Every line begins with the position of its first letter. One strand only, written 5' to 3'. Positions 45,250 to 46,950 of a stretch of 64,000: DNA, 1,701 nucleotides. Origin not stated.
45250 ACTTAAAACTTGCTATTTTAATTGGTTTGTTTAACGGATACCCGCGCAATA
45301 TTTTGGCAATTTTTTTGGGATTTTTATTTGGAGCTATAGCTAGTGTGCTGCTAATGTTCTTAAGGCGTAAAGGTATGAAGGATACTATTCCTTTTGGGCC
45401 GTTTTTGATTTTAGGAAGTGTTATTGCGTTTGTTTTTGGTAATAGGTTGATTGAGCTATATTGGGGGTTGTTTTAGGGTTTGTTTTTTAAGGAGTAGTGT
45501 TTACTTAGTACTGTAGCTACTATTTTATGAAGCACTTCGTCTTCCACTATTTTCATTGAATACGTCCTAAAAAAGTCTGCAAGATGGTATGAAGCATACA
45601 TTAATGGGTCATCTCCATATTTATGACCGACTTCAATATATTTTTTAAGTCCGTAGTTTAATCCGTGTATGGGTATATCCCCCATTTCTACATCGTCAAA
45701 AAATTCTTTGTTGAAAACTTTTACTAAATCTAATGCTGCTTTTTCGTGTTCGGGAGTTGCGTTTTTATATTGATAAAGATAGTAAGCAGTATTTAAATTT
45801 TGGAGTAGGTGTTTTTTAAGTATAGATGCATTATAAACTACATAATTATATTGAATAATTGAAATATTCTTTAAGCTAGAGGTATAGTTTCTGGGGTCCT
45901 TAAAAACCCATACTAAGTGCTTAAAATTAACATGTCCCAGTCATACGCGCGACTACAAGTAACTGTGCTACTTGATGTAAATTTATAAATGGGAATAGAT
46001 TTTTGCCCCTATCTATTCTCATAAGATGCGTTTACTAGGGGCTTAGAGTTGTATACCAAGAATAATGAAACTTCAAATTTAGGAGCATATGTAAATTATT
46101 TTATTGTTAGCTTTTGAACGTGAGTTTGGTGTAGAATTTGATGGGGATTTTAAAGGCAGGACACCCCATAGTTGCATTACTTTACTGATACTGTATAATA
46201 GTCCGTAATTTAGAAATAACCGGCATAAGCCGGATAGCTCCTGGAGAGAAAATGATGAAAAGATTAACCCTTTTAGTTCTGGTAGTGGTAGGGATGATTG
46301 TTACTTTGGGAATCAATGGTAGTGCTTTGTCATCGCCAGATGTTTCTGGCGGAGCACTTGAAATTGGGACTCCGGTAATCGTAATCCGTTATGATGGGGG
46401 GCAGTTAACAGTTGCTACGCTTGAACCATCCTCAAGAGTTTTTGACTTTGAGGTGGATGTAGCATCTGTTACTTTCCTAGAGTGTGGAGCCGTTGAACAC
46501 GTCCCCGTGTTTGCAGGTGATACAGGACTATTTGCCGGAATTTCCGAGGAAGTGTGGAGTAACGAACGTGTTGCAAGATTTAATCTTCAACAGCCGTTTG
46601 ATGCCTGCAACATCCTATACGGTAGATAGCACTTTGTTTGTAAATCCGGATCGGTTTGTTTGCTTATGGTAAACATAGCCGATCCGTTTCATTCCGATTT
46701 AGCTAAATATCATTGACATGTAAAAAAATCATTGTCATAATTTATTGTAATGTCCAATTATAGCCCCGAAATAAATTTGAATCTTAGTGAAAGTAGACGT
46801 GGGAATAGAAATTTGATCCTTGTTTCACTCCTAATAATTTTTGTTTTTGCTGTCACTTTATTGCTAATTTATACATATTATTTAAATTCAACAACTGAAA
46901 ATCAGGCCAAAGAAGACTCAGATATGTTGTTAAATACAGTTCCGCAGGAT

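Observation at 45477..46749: A 1.3-kb insert splits the pilus locus between pilD and the adhesin module; it is mostly non-coding and carries one small GC-rich secreted protein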

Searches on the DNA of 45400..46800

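Call 7: search_rna_families(source=window, start=45400, end=46800, threshold=evalue, max_evalue=10, show_alignments=2)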
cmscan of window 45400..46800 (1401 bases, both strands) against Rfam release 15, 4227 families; matches with E-value up to 10: 1.
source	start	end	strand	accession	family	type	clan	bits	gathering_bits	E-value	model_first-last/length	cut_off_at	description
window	46601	46689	+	RF02450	ncr1175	Gene; sRNA;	-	16.5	60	6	1-110/110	no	Bacillus sRNA ncr1175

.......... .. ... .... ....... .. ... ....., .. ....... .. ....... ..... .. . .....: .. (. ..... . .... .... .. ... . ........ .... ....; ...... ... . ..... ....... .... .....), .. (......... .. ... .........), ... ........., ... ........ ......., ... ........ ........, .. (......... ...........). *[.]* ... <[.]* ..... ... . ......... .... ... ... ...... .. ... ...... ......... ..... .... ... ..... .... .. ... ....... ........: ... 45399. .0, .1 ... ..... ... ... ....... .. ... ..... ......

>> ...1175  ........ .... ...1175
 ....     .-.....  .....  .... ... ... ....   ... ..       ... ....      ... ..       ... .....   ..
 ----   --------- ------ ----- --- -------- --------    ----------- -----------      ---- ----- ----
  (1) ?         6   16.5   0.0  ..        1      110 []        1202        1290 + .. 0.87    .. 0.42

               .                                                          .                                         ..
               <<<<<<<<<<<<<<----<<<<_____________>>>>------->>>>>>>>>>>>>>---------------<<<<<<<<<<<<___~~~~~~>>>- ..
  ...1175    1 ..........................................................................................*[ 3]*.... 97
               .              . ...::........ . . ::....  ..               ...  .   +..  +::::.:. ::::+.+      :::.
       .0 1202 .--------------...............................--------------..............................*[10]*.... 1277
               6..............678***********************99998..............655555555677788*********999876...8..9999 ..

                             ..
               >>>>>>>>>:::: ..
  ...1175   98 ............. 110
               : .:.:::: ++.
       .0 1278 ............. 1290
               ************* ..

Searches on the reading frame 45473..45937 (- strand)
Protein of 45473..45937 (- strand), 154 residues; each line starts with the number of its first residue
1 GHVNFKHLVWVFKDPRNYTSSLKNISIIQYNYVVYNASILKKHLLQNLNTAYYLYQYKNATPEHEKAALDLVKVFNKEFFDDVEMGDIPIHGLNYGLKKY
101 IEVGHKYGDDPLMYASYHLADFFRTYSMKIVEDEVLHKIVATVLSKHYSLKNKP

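Call 9: search_protein_families(library=pfam, max_evalue=0.01, proteins=[window:45473-45937:-])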
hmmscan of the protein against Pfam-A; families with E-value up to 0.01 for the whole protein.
window:45473-45937:- (154 aa): 0 families

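Call 16: find_homologous_proteins(query=window:45476-45937:-, max_evalue=0.01)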
Query window:45476-45937:-: 12 candidates shared short words with the query, none scored E <= 0.01.

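Call 30: search_protein_families(library=pfam, max_evalue=10, proteins=[window:45476-45937:-])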
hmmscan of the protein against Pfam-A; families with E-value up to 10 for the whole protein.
window:45476-45937:- (154 aa): 0 families

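Call 31: search_protein_families(library=phrogs, max_evalue=1, proteins=[window:45476-45937:-])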
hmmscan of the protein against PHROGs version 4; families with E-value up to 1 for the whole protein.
window:45476-45937:- (154 aa): 0 families

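Call 32: search_protein_families(library=ncbifam, max_evalue=1, proteins=[window:45476-45937:-])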
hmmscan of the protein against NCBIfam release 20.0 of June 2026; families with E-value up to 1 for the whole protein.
window:45476-45937:- (154 aa): 0 families

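Call 41: predict_structure(protein=window:45476-45937:-)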
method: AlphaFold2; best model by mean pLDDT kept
length: 154 residues; sequences in the alignment: 1
mean_pLDDT: 40.2   pTM: 0.28
mean pLDDT of the five models: 40.2, 40.1, 39.0, 37.9, 37.6
residues with pLDDT >= 90: 0; 70-90: 0; 50-70: 1; < 50: 153
segments of 3 or more residues with pLDDT < 50: 1-61, 63-154
pLDDT, mean of each block of 10 residues (from residue 1): 34 40 37 38 42 38 47 46 35 37 41 45 39 44 44 35
secondary structure, 60 per line:
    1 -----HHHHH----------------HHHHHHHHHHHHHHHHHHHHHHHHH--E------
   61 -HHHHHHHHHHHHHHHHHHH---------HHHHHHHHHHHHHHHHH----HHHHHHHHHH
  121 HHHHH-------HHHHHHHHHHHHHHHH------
elements in order: H6-10 H27-51 H62-80 H90-106 H111-125 H133-148

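Call 42: search_dna_similar(query=window:45476-45937:-, collection=phages, mode=protein, max_evalue=1, max_rows=10)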
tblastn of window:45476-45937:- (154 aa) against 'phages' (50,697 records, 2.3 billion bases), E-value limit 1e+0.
No match.

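Call 44: search_protein_representatives(protein=window:45476-45937:-)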
Query: 154 residues. Proteins with E-value up to 0.001 (for the whole library): 2; up to 1e-10: 1; up to 1e-30: 1. The best 2 are listed.
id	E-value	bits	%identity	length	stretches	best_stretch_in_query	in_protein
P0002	3.4e-39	150.5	100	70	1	85-154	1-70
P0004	1.8e-06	44.2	26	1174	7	4-58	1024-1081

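Call 58: search_solved_structures(query=window:45476-45937:-, max_evalue=1)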
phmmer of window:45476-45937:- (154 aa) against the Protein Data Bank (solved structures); distinct sequences matched with E-value up to 1: 0.

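Call 59: search_protein_families(library=padloc, max_evalue=1, proteins=[window:45476-45937:-])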
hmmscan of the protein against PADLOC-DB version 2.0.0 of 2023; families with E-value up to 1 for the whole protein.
window:45476-45937:- (154 aa): 0 families

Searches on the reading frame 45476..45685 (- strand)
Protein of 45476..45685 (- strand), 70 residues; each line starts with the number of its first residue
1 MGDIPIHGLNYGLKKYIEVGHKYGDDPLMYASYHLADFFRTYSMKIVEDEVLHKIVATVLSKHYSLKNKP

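Call 19: list_cluster_members(proteins=[P0001, window:45476-45685:-, window:46750-47373:+])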
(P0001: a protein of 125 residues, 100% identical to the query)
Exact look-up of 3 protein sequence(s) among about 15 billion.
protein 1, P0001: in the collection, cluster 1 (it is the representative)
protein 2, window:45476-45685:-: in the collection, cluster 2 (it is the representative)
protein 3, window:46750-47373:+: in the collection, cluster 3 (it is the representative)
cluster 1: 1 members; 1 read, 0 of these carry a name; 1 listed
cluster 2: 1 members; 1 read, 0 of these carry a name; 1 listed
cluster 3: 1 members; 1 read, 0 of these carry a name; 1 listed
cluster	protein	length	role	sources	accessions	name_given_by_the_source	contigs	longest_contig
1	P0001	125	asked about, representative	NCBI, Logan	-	-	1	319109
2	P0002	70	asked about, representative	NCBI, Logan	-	-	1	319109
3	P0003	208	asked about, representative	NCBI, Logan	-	-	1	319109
